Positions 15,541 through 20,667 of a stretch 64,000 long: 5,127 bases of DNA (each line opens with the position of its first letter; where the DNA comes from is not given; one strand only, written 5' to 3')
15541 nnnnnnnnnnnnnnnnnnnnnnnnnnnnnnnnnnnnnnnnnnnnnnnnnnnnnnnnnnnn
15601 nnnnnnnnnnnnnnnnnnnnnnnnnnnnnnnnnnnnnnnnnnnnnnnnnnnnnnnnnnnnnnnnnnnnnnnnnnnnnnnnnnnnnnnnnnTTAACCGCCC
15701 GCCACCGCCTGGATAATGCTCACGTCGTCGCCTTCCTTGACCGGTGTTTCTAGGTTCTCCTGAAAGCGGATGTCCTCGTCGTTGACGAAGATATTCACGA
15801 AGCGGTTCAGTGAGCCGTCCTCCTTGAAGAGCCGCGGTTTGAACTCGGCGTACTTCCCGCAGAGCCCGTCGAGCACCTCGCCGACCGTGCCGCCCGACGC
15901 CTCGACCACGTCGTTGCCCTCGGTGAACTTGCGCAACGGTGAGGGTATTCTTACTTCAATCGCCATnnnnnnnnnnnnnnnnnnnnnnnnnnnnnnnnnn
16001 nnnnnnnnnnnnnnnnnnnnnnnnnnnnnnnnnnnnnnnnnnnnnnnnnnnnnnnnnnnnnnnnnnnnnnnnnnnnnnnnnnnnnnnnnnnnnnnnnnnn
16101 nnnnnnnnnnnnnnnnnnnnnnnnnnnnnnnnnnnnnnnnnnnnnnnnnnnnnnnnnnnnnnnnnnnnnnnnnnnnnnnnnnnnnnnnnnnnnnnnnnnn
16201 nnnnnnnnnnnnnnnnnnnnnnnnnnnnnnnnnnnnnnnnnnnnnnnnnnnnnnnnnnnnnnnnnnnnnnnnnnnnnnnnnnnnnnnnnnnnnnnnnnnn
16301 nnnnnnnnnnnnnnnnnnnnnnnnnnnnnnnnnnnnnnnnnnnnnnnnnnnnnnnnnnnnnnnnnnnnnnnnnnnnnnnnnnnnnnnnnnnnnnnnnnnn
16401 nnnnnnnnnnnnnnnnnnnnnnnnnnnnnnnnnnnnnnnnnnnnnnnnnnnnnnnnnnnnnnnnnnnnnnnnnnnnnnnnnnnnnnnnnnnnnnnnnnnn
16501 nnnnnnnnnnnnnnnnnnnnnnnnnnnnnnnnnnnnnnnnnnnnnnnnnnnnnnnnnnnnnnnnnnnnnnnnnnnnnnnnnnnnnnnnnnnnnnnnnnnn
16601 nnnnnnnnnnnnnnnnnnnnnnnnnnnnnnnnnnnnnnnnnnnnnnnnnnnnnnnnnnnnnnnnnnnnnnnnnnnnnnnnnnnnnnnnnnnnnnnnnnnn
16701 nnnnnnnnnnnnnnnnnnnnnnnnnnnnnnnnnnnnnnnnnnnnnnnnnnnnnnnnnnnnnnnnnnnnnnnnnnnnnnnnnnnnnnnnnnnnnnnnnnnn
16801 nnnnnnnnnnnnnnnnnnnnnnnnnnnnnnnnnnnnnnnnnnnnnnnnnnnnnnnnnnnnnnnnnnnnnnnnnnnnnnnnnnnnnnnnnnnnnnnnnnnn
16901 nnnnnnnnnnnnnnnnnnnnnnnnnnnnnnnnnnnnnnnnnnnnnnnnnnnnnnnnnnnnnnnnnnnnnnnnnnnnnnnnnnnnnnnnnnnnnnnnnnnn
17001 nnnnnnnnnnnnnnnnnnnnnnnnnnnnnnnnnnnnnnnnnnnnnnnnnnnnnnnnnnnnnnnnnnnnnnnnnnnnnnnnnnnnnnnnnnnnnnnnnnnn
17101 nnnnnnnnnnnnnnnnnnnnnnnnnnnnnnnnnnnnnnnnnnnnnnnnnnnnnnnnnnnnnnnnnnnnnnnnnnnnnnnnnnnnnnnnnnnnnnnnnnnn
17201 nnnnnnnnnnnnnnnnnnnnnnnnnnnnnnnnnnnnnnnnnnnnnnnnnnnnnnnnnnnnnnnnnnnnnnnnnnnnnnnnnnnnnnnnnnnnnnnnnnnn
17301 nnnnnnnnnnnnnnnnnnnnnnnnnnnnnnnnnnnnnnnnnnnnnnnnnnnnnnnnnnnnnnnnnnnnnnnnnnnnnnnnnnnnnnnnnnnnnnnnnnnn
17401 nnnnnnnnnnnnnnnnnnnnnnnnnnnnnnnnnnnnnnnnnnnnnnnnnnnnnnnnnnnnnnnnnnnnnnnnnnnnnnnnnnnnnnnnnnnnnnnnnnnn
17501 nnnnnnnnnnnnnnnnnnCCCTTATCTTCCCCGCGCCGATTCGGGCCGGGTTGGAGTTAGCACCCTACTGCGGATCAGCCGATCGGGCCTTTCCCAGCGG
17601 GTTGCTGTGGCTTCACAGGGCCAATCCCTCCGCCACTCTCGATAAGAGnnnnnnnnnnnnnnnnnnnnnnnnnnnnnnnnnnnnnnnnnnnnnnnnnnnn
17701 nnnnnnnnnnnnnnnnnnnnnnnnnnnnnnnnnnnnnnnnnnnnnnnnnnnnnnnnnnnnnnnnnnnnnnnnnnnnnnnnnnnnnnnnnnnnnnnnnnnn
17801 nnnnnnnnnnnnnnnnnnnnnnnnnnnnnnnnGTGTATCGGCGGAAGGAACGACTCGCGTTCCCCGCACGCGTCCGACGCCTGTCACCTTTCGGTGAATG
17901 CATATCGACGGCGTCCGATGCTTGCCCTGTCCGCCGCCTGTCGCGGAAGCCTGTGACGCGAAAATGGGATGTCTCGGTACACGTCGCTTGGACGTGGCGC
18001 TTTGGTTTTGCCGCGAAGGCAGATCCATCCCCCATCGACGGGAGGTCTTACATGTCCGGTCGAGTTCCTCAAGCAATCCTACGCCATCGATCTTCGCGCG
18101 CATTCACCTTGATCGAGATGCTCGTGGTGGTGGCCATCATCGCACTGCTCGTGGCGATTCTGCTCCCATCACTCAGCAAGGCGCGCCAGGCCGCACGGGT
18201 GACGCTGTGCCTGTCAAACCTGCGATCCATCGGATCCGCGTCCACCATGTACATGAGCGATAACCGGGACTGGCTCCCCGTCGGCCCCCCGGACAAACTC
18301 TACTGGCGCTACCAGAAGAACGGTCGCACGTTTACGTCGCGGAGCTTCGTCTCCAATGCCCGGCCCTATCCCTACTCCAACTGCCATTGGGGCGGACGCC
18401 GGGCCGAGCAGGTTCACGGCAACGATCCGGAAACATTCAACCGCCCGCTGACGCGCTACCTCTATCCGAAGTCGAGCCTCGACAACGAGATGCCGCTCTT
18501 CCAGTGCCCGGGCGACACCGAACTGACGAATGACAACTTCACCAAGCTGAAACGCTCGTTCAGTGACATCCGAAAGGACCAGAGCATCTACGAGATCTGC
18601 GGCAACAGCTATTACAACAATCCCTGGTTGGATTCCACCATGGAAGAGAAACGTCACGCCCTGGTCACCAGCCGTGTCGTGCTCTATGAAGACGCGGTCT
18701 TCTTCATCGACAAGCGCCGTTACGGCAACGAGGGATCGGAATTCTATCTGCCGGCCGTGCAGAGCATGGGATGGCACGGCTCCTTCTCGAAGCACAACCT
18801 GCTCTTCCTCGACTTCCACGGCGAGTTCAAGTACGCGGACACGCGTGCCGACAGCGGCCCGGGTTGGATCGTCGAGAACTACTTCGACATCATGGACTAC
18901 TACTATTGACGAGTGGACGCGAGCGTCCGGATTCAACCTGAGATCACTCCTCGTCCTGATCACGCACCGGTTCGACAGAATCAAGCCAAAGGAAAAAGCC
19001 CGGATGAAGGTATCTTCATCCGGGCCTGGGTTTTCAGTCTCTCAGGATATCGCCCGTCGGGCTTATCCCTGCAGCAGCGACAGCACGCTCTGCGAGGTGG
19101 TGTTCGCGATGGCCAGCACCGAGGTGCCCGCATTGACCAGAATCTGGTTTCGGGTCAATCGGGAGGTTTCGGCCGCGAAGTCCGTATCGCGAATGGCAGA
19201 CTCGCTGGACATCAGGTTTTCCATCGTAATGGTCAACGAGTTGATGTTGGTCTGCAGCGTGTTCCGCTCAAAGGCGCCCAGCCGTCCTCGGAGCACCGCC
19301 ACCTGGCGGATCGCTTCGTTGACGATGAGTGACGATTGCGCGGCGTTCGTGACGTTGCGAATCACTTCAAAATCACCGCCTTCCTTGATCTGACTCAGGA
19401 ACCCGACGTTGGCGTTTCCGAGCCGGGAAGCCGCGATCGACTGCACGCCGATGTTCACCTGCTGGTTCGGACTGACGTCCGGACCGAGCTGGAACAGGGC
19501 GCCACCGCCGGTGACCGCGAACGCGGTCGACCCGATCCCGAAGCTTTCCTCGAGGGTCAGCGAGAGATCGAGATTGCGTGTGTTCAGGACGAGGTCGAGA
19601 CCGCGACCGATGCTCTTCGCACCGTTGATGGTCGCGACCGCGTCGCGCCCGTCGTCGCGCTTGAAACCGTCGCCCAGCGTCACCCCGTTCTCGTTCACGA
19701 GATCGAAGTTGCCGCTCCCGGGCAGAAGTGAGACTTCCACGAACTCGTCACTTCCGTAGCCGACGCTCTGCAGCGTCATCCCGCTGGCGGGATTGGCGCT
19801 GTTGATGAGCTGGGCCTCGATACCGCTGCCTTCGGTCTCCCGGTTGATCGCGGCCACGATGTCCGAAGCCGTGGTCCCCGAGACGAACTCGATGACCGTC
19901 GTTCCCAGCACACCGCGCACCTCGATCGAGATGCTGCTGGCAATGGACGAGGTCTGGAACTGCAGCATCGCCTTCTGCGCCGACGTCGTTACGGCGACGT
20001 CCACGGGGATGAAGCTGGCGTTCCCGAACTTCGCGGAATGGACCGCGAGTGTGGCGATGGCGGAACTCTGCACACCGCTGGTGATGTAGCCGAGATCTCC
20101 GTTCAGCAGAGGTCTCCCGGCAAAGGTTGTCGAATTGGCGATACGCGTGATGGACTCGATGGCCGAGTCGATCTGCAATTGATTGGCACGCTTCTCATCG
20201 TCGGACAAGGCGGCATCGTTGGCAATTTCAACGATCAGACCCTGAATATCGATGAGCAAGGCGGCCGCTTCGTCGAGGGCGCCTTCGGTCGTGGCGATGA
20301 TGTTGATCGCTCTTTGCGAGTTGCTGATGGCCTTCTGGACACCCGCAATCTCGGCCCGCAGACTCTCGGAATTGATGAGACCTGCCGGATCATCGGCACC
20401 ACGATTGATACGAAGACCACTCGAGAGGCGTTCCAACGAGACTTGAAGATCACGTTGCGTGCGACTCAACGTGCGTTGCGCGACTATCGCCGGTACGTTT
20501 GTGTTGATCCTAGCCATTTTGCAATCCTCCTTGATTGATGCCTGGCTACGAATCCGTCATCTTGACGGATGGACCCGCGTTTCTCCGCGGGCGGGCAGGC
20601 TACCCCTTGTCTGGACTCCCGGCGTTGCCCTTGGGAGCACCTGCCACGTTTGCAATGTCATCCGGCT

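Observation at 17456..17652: SAM-I (S-box) riboswitch with intrinsic terminator in the leader of a ThrC-like / sulfur-carrier operon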

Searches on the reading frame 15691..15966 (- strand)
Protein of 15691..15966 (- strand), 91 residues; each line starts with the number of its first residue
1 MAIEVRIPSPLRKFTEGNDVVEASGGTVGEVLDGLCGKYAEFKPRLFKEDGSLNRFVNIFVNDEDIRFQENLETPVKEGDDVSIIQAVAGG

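Call 10: search_protein_families(library=pfam, proteins=[window:15691-15966:-])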
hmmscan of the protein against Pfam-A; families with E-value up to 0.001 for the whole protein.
window:15691-15966:- (91 aa): 2 families
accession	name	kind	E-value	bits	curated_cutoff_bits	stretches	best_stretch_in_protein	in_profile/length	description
PF02597.26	ThiS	-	1.1e-15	58.3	22.5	1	5-91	1-76/76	ThiS family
PF09138.17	Urm1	-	0.00011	22.9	21.8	1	27-91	32-96/96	Urm1 (Ubiquitin related modifier)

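Call 11: search_protein_families(library=ncbifam, proteins=[window:15691-15966:-])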
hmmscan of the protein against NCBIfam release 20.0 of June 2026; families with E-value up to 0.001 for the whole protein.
window:15691-15966:- (91 aa): 2 families
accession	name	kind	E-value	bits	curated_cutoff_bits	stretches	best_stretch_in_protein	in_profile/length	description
NF041918.1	SAMP1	equivalog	3.3e-16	59.6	60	1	4-91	2-91/91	ubiquitin-like small modifier protein 1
TIGR01687.1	moaD_arch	subfamily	2.4e-13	50.3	49.5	1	3-91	1-88/88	MoaD family protein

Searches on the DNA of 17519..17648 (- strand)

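Call 30: build_rna_model(alignment_id=A1)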
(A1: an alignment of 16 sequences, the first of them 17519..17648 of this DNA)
Model R1 built from alignment A1 (16 sequences, 157 columns); structure: RNAalifold consensus.
model positions 126; base pairs 29; branch points 2; effective number of sequences 2.05; information 0.59 bits per position. Calibrated on 0.2 Mb of random sequence (short: E-values are rough).
structure used (alignment columns):
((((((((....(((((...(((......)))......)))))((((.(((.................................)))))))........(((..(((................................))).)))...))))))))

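Call 31: search_with_rna_model(model_id=R1, sources=[window, L001, L002, L003, L004, L005, L006, L007, L008, L009, L010, L011, L012, L013, L014, L015, L016, L017, L018, L019, L020, L021, L022, L023, L024, L025, L026, L027, L028, L029, L030, L031, L032, L033, L034, L035, L036, L037, L038, L039, L040, L041, L042, L043, L044, L045, L046, L047, L048, L049, L050, L051, L052, L053, L054, L055, L056, L057, L058, L059, L060, L061, L062, L063, L064, L065, L066, L067, L068, L069, L070, L071, L072, L073, L074, L075, L076, L077, L078, L079, L080], max_evalue=0.01, make_alignment=true)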
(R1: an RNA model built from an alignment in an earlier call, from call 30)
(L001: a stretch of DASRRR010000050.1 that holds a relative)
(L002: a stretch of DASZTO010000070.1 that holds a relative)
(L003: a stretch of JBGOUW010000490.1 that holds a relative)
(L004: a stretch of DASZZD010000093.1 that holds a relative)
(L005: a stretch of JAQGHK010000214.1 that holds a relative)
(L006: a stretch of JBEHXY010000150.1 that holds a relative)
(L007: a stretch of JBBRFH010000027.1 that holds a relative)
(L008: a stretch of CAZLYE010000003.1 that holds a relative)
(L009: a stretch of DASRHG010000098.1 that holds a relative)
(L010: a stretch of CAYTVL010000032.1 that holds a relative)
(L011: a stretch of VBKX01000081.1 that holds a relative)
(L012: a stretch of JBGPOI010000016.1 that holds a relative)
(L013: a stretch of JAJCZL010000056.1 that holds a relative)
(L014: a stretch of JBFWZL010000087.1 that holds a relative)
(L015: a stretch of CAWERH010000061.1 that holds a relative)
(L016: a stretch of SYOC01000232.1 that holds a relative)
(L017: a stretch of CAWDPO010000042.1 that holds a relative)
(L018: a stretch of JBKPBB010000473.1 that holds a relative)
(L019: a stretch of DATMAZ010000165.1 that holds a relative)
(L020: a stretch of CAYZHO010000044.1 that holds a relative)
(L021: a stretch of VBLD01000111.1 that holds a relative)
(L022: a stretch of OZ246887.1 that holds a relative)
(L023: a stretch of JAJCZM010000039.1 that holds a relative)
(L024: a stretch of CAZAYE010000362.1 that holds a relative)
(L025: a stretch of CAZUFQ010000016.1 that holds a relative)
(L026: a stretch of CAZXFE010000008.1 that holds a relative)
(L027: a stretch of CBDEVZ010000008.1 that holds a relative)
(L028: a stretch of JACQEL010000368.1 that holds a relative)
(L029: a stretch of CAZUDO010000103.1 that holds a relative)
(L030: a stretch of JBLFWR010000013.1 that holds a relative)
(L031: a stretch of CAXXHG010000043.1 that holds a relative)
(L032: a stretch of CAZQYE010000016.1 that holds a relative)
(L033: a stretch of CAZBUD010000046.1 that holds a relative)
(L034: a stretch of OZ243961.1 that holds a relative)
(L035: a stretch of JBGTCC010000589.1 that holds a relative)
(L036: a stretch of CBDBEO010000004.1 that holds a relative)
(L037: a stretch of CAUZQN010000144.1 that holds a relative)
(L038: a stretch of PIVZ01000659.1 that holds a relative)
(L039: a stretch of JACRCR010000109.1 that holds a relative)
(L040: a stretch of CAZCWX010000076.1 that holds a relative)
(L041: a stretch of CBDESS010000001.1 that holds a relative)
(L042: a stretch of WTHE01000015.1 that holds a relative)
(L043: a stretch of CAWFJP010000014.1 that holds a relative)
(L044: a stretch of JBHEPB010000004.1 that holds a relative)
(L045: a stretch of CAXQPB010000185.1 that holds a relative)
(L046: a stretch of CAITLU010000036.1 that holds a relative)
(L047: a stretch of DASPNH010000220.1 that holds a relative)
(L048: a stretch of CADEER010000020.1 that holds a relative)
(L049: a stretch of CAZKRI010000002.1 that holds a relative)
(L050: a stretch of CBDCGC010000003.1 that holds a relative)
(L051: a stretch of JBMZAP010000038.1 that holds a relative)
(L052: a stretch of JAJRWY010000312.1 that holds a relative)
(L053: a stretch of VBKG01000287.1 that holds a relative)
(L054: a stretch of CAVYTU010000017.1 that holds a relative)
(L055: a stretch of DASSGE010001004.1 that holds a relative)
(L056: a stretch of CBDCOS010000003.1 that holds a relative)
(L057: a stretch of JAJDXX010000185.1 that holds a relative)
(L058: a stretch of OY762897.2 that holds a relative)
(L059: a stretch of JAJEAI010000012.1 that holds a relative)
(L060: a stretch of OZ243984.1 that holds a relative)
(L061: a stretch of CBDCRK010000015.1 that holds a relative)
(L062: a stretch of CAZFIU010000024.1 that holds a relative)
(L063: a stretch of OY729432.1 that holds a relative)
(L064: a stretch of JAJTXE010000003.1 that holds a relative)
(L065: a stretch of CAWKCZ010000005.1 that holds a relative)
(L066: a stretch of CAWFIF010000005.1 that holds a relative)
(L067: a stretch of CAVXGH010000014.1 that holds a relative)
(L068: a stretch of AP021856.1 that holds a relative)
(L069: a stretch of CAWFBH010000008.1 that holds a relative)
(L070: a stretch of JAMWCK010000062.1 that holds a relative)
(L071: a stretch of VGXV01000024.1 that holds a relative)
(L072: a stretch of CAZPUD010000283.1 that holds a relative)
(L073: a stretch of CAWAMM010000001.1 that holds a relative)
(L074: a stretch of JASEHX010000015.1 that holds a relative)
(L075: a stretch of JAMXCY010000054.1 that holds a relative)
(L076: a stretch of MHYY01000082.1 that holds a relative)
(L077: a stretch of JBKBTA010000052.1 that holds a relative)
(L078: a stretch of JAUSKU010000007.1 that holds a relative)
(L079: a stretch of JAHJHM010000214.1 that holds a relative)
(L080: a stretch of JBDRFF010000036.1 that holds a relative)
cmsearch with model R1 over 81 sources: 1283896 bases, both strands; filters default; matches with E-value up to 0.01: 57.
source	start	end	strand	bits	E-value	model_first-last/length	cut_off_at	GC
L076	4807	4927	+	115.6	1.1e-26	1-126/126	no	0.44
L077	8794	8916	+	113.8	3.2e-26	1-126/126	no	0.5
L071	6947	7067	+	111.6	1.2e-25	1-126/126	no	0.48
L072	1530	1651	+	110.4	2.5e-25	1-126/126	no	0.45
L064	8689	8812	+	108.7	7e-25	1-126/126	no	0.52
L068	8689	8812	+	108.7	7e-25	1-126/126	no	0.52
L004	8715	8865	+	108.7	7.1e-25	1-126/126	no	0.62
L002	8716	8864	+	108.3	9e-25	1-126/126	no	0.63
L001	8792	8921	+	104.7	7.4e-24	1-126/126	no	0.61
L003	482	600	+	104.7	7.5e-24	1-126/126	no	0.61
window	17519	17648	-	103.7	1.4e-23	1-126/126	no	0.63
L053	7168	7279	+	100.6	9.2e-23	1-126/126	no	0.65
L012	7990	8122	+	100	1.3e-22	1-126/126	no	0.59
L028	3892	4024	+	100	1.3e-22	1-126/126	no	0.61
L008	1725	1848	+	100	1.3e-22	1-126/126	no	0.69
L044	224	346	+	99.2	2.1e-22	1-126/126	no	0.62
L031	8000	8119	+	98.3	3.5e-22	1-126/126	no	0.52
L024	18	151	+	98.3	3.5e-22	1-126/126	no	0.58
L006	1839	1995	+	98.3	3.6e-22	1-126/126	no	0.6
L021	8103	8215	+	98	4.2e-22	1-126/126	no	0.67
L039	8072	8190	+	97.8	4.7e-22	1-126/126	no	0.61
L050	8090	8207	+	97.8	4.7e-22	1-126/126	no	0.57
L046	8073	8191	+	97.7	5e-22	1-126/126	no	0.61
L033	2848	2966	+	97.7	5.1e-22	1-126/126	no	0.56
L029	8089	8208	+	97.4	6e-22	1-126/126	no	0.66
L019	8099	8213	+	96.7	9.2e-22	1-126/126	no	0.63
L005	683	809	+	96.2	1.2e-21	1-126/126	no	0.56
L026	8019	8135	+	95.4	2e-21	1-126/126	no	0.56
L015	8010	8121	+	95.1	2.3e-21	1-126/126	no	0.59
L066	8075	8183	+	94.1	4.3e-21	1-126/126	no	0.66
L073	8069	8177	+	93.8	5.1e-21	1-126/126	no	0.67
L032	8098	8214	+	93.8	5.2e-21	1-126/126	no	0.61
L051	8778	8901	+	93.8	5.2e-21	1-126/126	no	0.6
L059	8024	8127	+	93.6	5.9e-21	1-126/126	no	0.58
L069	8075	8183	+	93.3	7e-21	1-126/126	no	0.64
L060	8038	8141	+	93.3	7.2e-21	1-126/126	no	0.59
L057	1791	1894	+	92.8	9.6e-21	1-126/126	no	0.59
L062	8036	8139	+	92.6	1.1e-20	1-126/126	no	0.61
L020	2121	2237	+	92.6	1.1e-20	1-126/126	no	0.62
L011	8059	8171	+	92.6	1.1e-20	1-126/126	no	0.52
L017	8002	8114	+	92.6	1.1e-20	1-126/126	no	0.52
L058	8032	8135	+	92.5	1.2e-20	1-126/126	no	0.61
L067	8074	8182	+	92.4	1.2e-20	1-126/126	no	0.67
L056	8043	8146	+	92.1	1.5e-20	1-126/126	no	0.6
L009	8092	8217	+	92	1.6e-20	1-126/126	no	0.68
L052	8021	8171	+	91.8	1.7e-20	1-126/126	no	0.58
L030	8090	8210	+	91.2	2.5e-20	1-126/126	no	0.6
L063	8038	8141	+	90.9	3.1e-20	1-126/126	no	0.59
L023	7953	8070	+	89.9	5.6e-20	1-126/126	no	0.62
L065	8084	8193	+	89.7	6e-20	1-126/126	no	0.67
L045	8047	8171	+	89.5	6.9e-20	1-126/126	no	0.58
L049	8101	8218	+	89.2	8.4e-20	1-126/126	no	0.62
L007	8259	8382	+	89.1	8.6e-20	1-126/126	no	0.55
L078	6791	6900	+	87.3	2.6e-19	1-126/126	no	0.52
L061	8045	8174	+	87.2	2.8e-19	1-126/126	no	0.52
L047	8105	8231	+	84.8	1.1e-18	1-126/126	no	0.58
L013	8080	8188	+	80.1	2e-17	1-126/126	no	0.6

Alignment A2: 57 matches aligned to the model, 226 columns, each read 5' to 3' on its own strand. Consensus structure (alignment columns), stored with it:
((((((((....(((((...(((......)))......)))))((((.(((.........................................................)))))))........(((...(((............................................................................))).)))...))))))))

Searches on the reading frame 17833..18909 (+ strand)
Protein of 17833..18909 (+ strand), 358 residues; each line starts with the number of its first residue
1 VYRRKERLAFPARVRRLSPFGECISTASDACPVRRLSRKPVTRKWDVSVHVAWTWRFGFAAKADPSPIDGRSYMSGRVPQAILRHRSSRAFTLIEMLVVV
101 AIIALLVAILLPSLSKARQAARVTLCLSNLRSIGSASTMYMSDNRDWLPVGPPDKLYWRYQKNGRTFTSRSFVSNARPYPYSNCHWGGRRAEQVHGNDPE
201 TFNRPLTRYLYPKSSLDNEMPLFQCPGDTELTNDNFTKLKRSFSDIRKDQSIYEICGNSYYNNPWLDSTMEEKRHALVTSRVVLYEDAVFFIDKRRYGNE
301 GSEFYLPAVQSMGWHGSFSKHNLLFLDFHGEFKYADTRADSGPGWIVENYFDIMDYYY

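Call 10: search_protein_families(library=pfam, proteins=[window:17833-18909:+])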
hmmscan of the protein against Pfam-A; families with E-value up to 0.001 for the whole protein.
window:17833-18909:+ (358 aa): 2 families
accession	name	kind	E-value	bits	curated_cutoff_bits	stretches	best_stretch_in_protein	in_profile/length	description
PF07963.17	N_methyl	-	1.8e-07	30.9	21.2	1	86-111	2-27/27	Prokaryotic N-terminal methylation motif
PF07596.16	SBP_bac_10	-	9.7e-07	29.5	23.3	1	116-272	2-145/268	Protein of unknown function (DUF1559)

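Call 11: search_protein_families(library=ncbifam, proteins=[window:17833-18909:+])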
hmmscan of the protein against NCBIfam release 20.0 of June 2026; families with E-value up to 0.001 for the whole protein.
window:17833-18909:+ (358 aa): 9 families
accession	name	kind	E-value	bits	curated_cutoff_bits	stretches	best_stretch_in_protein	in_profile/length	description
NF040999.1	pilin_ComGC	equivalog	2.1e-08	34.3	75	1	89-141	2-54/84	competence type IV pilus major pilin ComGC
TIGR01710.1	typeII_sec_gspG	equivalog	4e-08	33.4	88.85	1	89-146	1-58/134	type II secretion system major pseudopilin GspG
NF041013.1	T4P_ComGE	equivalog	8.7e-07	29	49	1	88-120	3-35/83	competence type IV pilus minor pilin ComGE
TIGR02596.1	TIGR02596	subfamily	3.4e-06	27.3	70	1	91-131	1-41/196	Verru_Chthon cassette protein D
NF041775.1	typeIV_PilA_Myxo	equivalog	3.4e-06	27.2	400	1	88-143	10-65/214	type IV pilin protein PilA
NF007862.0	PRK10574.1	equivalog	6.4e-06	26.3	138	1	88-129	4-45/145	prepilin peptidase-dependent pilin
TIGR02532.1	IV_pilin_GFxxxE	domain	7.9e-06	25.5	16.3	1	89-111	2-24/24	prepilin-type N-terminal cleavage/methylation domain-containing protein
TIGR01708.2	typeII_sec_gspH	equivalog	6e-05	23.1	80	1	89-123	2-36/169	type II secretion system minor pseudopilin GspH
NF040982.1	ComGD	equivalog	8.7e-05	23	70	1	89-130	2-43/139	competence type IV pilus minor pilin ComGD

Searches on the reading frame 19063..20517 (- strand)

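Call 10: search_protein_families(library=pfam, proteins=[window:19063-20517:-])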
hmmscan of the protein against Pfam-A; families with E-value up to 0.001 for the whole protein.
window:19063-20517:- (484 aa): 3 families
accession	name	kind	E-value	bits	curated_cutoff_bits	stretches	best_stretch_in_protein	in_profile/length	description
PF00669.25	Flagellin_N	-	7.2e-32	110.8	26.6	1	4-140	1-136/139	Bacterial flagellin N-terminal helical region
PF00700.27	Flagellin_C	-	6.5e-19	68.5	23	1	398-482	3-86/86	Bacterial flagellin C-terminal helical region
PF07196.18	Flagellin_IN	-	7.3e-06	26.5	22.7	1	199-251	3-53/55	Flagellin hook IN motif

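Call 11: search_protein_families(library=ncbifam, proteins=[window:19063-20517:-])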
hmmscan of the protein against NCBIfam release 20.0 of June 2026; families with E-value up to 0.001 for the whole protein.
window:19063-20517:- (484 aa): 25 families
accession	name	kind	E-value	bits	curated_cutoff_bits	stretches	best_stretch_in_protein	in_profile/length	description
NF009444.0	PRK12802.1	equivalog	1.9e-47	162.2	332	2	3-194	4-197/282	flagellin domain-containing protein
NF006468.0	PRK08869.1-3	subfamily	1.8e-44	152.3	436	2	3-169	4-176/378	polar flagellin E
NF009446.0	PRK12804.1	subfamily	2.5e-44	151.9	352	2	3-151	2-150/301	flagellin Hag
NF006466.0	PRK08869.1-1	subfamily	2.8e-44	152.2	426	2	3-144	4-144/377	flagellin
NF009448.0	PRK12806.1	equivalog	1.1e-42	146.5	531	1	4-483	5-474/475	flagellin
NF006469.0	PRK08869.1-4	equivalog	1.8e-41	142.8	627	2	4-159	5-157/377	flagellin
NF005294.0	PRK06819.1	subfamily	2.8e-40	139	387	2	392-483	285-376/376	FliC/FljB family flagellin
NF006467.0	PRK08869.1-2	subfamily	8.5e-40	137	443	2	4-263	5-270/400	flagellin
NF009449.0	PRK12807.1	subfamily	5.7e-36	124.6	347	2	3-244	2-243/287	flagellin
NF010115.0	PRK13588.1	subfamily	1.7e-35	123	503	2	3-237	4-244/514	flagellin B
NF038071.1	lat_flg_LafA_2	exception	8e-35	120.6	365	2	4-226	5-221/284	lateral flagellin LafA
NF006264.0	PRK08411.1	subfamily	3e-34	118.7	729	2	3-276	4-270/572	flagellin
NF006470.0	PRK08869.1-5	equivalog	8e-33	114.2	423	2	1-158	1-157/388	flagellin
NF005953.0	PRK08026.1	subfamily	1.5e-32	113.9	619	2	398-484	463-548/548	FliC/FljB family flagellin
NF009234.0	PRK12584.1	equivalog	2.1e-32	112.9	752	2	3-237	4-234/510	flagellin A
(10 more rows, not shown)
